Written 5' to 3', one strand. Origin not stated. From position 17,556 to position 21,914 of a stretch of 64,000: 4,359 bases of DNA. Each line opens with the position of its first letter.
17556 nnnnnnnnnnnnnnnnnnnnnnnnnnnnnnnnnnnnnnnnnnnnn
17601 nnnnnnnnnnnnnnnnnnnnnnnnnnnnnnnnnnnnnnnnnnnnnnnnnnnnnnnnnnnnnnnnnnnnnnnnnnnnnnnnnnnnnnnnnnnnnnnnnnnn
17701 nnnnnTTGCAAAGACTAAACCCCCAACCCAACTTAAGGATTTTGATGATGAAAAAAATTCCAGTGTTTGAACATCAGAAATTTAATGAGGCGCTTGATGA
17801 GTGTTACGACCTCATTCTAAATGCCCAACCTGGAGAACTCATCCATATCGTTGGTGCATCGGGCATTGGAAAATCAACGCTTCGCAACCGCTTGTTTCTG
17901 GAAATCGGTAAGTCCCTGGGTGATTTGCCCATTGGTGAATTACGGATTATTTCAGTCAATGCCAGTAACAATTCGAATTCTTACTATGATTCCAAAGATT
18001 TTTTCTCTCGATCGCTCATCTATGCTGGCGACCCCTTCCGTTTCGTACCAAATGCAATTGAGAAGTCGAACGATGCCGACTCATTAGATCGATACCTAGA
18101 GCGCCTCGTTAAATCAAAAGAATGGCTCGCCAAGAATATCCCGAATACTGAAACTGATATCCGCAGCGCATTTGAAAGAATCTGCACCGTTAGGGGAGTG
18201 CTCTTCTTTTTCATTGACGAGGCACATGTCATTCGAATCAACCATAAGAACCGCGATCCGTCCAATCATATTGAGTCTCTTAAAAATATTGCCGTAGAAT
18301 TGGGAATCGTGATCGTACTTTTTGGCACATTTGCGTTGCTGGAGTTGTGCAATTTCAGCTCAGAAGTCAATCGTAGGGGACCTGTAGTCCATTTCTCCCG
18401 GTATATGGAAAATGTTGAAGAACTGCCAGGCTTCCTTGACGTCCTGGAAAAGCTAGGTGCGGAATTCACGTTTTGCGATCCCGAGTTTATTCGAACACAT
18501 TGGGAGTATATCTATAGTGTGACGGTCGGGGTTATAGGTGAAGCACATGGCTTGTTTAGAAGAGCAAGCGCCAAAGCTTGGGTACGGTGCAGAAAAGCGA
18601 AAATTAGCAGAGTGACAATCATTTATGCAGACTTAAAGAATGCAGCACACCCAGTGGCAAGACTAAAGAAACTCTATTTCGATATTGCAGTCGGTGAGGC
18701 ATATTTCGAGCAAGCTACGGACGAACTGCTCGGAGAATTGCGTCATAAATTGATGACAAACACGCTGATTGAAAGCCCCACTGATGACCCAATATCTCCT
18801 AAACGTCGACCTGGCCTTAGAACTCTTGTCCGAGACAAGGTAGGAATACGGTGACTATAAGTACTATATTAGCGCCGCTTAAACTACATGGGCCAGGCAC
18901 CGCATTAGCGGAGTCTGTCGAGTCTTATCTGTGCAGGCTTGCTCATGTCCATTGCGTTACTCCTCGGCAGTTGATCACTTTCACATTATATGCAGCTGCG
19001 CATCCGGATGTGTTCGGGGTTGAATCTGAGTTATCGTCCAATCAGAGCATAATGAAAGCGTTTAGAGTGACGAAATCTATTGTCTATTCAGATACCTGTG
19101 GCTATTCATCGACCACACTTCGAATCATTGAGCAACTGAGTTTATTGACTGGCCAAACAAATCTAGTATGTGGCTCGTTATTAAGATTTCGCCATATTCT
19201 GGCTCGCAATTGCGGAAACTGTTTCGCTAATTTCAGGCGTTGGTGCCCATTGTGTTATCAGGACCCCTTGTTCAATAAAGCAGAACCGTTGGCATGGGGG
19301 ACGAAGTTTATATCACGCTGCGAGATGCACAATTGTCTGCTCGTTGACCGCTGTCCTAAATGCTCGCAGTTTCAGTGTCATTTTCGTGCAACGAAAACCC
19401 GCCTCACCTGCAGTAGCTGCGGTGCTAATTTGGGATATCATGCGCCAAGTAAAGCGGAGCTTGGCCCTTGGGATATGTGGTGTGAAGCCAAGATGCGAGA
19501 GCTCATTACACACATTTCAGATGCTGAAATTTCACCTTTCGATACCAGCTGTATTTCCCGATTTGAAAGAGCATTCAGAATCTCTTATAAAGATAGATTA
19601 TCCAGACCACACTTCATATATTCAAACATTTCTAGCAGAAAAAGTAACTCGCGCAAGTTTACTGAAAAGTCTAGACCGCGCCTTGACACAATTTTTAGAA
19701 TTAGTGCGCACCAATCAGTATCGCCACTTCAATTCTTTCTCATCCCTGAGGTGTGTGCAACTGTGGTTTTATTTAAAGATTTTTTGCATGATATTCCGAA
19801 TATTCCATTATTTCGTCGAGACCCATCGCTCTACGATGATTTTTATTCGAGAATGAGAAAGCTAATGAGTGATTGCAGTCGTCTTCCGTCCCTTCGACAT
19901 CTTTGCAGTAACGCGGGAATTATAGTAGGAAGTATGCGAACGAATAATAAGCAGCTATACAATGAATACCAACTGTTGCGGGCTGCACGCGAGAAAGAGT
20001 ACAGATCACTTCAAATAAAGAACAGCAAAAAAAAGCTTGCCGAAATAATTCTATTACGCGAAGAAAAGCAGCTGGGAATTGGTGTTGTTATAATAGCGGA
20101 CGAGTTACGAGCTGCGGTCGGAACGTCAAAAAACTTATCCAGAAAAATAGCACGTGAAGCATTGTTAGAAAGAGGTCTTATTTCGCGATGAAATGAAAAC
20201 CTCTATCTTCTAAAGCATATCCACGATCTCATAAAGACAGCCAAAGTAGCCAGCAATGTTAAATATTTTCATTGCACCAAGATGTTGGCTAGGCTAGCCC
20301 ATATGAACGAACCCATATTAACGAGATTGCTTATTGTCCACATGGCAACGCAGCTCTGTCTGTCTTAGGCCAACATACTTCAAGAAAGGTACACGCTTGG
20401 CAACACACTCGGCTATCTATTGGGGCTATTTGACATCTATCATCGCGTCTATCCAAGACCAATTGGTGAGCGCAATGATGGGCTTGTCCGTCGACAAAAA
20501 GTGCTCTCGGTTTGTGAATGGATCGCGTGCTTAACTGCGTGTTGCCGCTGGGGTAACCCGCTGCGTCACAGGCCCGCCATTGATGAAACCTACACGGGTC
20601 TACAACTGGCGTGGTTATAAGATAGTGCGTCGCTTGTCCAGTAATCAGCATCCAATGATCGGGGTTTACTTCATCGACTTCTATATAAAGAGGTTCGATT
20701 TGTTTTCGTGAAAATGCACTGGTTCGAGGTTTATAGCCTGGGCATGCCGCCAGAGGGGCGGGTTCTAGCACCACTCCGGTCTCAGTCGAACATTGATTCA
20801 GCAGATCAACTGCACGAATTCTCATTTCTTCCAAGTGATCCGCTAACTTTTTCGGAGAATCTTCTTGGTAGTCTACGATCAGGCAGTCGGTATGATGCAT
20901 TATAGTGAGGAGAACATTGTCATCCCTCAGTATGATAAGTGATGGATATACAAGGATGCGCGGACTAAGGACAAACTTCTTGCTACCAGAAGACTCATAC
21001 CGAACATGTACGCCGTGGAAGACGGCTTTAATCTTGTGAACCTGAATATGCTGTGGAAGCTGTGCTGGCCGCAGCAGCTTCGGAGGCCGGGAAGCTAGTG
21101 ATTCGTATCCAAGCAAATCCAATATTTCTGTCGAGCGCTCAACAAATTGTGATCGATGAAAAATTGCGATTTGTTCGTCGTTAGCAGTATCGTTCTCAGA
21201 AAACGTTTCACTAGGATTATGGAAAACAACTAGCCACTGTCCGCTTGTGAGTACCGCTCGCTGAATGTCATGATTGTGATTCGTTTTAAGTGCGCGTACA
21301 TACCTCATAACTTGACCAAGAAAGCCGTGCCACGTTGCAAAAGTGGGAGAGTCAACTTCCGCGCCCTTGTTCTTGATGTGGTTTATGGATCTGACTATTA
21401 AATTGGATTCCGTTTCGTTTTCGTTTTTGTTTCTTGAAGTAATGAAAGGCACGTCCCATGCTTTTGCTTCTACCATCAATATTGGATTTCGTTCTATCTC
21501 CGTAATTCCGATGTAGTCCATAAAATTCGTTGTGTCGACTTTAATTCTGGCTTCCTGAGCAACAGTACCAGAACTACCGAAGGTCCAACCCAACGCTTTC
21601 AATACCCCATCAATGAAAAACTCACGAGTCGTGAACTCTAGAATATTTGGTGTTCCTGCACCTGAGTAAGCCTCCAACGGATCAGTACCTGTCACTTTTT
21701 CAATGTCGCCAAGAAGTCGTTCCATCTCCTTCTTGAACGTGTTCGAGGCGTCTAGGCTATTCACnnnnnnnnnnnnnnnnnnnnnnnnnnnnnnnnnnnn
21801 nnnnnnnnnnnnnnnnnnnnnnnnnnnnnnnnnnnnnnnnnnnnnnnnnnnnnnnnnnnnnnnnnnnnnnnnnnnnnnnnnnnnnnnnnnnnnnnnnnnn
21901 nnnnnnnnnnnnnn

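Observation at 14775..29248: Cas-free Tn7-like element with a natural TnsA-TnsB fusion and a long TniQ, next to a tRNA-Arg(CCG) 3' end in the absence of any integrase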

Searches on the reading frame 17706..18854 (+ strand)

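Call 4: search_protein_families(library=pfam, proteins=[window:17706-18854:+], max_evalue=0.01)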
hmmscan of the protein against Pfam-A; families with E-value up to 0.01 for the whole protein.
window:17706-18854:+ (382 aa): 5 families
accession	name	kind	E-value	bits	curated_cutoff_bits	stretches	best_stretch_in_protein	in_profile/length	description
PF13401.12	AAA_22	-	2.6e-08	34.7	27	1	45-209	7-124/130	AAA domain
PF05621.17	TniB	-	2.3e-05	24.3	22.4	0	165-229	120-183/189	Bacterial TniB protein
PF00005.33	ABC_tran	-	0.00022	22.3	25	1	37-76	5-44/137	ABC transporter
PF13191.12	AAA_16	-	0.0012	19.8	32.6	1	29-174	11-142/167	AAA ATPase domain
PF03193.22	RsgA_GTPase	-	0.0028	17.9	30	1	34-65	97-128/174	RsgA GTPase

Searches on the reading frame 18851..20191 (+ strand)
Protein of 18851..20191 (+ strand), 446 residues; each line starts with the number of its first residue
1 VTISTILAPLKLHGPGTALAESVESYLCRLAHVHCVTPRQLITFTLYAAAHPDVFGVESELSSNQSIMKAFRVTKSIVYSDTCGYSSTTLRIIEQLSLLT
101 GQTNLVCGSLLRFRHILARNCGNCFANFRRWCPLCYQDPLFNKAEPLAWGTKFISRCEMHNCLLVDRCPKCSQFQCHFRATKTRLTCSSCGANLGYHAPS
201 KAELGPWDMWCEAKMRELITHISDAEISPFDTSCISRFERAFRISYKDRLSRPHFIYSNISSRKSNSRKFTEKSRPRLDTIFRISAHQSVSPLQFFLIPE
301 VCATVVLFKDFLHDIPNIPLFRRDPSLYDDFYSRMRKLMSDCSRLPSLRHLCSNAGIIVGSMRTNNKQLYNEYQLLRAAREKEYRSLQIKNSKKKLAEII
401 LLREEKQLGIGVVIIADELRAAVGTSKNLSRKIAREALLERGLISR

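Call 4: search_protein_families(library=pfam, proteins=[window:18851-20191:+], max_evalue=0.01)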
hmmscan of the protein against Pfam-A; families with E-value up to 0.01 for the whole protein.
window:18851-20191:+ (446 aa): 2 families
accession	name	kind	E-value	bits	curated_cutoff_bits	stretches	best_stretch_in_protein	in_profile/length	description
PF06527.16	TniQ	-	1.1e-11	46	27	1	15-164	4-142/142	TniQ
PF01667.23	Ribosomal_S27e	-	0.0049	17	24.5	0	167-195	9-37/55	Ribosomal protein S27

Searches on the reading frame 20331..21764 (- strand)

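Call 4: search_protein_families(library=pfam, proteins=[window:20331-21764:-], max_evalue=0.01)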
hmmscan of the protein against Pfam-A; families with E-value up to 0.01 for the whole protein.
window:20331-21764:- (477 aa): 0 families

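Call 9: search_protein_families(library=ncbifam, proteins=[window:20331-21764:-], max_evalue=1)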
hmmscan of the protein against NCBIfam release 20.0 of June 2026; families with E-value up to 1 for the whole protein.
window:20331-21764:- (477 aa): 0 families

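Call 110: search_protein_families(library=padloc, proteins=[window:20331-21764:-], max_evalue=0.001)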
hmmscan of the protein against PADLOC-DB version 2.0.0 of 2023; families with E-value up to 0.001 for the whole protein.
window:20331-21764:- (477 aa): 5 families
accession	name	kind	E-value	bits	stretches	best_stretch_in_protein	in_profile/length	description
PDLC04706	PDC-M54B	-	7.4e-174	576.9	1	1-477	1-475/475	-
PDLC04703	PDC-M54B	-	1.5e-56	190.3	1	42-436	48-425/496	-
PDLC04704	PDC-M54B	-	6.8e-52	174.7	2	40-321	49-331/507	-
PDLC04705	PDC-M54B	-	9.4e-32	108.5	2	368-476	372-478/480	-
PDLC03604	REase_MTase_IIG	-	0.001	15.2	0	166-226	121-180/1011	Type IIG restriction enzyme-methyltransferase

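Call 123: search_protein_families(library=pfam, proteins=[window:20331-21764:-], max_evalue=0.1)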
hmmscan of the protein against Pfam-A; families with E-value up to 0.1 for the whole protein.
window:20331-21764:- (477 aa): 0 families
